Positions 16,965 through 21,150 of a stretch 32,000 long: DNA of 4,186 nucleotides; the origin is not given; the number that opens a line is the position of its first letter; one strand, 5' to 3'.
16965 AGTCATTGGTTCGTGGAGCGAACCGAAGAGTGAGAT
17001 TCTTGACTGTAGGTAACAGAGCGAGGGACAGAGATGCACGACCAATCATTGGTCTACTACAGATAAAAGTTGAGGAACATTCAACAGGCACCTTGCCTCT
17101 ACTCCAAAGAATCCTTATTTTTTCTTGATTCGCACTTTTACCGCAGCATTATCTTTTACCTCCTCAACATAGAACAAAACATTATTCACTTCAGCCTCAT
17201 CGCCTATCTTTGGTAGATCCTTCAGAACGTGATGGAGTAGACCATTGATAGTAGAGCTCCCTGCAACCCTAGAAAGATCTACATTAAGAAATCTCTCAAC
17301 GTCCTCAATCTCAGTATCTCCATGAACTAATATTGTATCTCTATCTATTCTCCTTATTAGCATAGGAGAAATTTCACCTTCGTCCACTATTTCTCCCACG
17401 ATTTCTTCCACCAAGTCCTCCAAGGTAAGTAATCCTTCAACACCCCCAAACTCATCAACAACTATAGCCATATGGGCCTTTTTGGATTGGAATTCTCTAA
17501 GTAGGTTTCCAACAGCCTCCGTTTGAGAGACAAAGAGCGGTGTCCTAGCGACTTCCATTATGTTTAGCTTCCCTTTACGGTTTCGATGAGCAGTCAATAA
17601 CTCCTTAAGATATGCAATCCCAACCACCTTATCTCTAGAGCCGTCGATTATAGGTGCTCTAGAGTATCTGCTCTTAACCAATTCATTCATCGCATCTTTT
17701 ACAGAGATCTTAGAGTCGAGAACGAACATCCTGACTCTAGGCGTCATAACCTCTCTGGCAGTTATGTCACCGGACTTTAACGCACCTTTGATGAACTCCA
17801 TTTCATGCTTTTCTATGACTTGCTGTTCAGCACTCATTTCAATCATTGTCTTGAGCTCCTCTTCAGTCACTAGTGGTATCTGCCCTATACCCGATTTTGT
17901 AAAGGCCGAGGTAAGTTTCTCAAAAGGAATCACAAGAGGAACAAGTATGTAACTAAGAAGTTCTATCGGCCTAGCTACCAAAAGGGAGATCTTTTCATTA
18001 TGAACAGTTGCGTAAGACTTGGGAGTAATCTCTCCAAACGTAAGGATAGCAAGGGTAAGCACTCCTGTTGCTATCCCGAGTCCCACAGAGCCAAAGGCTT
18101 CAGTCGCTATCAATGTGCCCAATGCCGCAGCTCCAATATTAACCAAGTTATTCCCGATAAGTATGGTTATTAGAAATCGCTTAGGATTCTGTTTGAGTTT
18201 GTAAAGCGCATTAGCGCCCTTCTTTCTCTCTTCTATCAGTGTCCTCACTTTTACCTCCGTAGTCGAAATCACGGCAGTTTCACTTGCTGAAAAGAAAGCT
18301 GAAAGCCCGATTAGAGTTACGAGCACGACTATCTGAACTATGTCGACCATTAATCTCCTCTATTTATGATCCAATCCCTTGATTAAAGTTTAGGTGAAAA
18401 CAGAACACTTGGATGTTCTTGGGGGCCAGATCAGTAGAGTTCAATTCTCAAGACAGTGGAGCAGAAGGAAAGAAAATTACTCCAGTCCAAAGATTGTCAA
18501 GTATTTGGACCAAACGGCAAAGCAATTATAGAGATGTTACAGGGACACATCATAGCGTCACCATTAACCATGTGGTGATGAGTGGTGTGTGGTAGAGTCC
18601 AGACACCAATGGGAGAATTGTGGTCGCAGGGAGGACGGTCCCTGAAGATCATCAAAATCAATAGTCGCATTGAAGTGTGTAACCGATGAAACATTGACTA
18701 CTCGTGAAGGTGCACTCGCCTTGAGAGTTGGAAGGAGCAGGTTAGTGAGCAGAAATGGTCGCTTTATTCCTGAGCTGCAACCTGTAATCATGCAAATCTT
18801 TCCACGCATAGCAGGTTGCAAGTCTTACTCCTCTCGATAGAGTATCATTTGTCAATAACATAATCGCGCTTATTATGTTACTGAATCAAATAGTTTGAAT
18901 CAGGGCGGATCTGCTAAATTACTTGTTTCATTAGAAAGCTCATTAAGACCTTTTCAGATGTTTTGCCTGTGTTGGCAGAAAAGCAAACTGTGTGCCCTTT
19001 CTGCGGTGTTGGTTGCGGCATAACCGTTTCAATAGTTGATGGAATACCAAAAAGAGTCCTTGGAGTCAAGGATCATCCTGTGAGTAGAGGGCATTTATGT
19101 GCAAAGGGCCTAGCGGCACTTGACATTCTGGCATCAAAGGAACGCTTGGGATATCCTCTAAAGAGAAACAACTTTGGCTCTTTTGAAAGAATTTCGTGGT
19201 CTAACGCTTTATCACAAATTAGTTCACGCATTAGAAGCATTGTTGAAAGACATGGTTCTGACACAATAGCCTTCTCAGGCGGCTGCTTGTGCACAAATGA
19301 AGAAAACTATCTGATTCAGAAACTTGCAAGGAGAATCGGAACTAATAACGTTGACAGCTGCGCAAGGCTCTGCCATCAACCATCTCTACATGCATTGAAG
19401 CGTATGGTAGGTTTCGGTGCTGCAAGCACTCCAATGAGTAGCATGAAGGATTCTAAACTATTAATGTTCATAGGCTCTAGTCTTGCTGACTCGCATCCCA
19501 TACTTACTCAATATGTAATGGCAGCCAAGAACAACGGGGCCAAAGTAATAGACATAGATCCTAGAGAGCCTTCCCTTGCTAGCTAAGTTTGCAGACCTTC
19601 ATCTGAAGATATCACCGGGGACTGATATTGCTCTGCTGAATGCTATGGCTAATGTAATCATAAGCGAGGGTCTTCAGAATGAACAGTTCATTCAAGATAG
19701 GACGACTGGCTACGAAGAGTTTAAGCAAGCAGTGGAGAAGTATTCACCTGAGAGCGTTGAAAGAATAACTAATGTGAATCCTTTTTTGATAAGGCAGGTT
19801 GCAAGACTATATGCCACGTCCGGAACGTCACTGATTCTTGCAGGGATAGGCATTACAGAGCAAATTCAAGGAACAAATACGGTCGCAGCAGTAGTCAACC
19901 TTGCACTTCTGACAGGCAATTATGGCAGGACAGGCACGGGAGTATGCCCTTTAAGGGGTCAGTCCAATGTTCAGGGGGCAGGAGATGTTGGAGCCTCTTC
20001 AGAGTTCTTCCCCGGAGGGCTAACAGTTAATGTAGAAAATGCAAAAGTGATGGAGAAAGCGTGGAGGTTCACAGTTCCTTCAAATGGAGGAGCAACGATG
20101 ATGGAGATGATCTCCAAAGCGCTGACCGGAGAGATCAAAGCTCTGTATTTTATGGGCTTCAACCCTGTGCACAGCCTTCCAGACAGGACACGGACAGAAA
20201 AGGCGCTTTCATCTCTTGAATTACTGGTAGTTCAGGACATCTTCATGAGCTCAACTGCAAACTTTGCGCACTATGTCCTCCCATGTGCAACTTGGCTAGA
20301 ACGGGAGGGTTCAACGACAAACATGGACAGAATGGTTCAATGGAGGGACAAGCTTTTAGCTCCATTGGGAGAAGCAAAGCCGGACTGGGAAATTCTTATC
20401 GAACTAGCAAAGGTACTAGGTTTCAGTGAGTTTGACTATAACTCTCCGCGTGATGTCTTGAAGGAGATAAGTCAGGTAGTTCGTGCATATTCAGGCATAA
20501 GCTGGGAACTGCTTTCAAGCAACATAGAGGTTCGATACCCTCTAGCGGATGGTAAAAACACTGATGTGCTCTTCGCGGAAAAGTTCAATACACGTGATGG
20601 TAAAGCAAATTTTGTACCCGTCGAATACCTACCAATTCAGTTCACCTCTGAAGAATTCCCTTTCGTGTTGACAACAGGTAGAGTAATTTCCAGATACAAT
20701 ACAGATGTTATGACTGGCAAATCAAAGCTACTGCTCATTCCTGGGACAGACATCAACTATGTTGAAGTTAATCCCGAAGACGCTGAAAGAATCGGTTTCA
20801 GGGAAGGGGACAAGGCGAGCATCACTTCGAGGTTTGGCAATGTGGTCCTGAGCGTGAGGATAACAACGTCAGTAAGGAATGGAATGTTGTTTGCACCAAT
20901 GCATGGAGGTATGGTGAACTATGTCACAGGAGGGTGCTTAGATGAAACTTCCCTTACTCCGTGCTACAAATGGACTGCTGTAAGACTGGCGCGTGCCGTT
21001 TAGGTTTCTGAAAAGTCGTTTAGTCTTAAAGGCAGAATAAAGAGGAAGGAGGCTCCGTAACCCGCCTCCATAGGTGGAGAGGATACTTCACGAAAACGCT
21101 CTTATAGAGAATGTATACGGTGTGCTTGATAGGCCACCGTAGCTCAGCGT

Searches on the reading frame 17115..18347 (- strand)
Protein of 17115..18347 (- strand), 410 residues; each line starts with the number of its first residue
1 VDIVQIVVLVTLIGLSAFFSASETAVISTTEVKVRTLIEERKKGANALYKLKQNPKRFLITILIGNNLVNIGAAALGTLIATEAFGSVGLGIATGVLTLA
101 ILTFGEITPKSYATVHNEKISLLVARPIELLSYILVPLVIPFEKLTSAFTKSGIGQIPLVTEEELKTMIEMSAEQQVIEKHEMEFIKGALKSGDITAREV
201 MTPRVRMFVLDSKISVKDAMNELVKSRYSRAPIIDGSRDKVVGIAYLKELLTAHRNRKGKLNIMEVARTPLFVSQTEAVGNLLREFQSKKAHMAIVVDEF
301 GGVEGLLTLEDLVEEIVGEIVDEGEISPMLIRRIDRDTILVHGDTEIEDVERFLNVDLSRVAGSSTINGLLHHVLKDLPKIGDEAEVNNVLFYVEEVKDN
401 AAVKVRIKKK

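Call 28: search_protein_families(library=pfam, proteins=[window:17115-18347:-], max_evalue=0.00001)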
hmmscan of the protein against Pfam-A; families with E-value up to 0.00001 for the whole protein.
window:17115-18347:- (410 aa): 3 families
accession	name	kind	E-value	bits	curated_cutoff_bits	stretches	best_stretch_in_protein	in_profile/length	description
PF01595.25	CNNM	-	6.7e-53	179.5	28.4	1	8-182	2-181/181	Cyclin M transmembrane N-terminal domain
PF03471.22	CorC_HlyC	-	3.6e-15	56.2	27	1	333-409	2-79/81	Transporter associated domain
PF00571.33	CBS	-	6.5e-15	55.7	24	1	197-253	1-54/57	CBS domain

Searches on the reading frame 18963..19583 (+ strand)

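Call 28: search_protein_families(library=pfam, proteins=[window:18963-19583:+], max_evalue=0.00001)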
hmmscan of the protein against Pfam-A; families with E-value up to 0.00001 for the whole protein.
window:18963-19583:+ (207 aa): 2 families
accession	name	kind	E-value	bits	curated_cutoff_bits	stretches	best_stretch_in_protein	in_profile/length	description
PF00384.28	Molybdopterin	-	3.6e-23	82.6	24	1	61-201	1-146/353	Molybdopterin oxidoreductase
PF04879.21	Molybdop_Fe4S4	-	1.3e-16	60.7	22.7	1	6-56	3-53/55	Molybdopterin oxidoreductase Fe4S4 domain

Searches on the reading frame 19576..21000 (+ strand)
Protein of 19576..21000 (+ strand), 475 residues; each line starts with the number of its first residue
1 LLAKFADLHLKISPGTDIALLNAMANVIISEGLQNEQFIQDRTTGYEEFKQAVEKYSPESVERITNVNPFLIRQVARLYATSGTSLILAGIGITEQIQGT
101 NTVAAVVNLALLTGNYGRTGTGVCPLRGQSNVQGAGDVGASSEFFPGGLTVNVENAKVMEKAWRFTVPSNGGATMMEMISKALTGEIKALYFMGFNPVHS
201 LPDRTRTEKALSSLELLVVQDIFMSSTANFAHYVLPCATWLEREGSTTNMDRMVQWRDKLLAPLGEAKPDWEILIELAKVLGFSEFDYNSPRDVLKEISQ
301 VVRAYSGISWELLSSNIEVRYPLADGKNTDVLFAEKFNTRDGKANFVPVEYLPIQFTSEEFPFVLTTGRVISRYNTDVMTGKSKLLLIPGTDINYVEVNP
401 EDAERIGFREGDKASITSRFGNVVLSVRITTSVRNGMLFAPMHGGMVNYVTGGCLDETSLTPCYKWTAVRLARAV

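Call 28: search_protein_families(library=pfam, proteins=[window:19576-21000:+], max_evalue=0.00001)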
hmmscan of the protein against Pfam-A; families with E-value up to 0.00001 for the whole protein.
window:19576-21000:+ (475 aa): 2 families
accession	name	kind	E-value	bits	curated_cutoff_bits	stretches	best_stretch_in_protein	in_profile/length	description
PF00384.28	Molybdopterin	-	2e-47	162.4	24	1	4-280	150-353/353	Molybdopterin oxidoreductase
PF01568.27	Molydop_binding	-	4.1e-23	82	26.8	1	363-467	1-109/110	Molydopterin dinucleotide binding domain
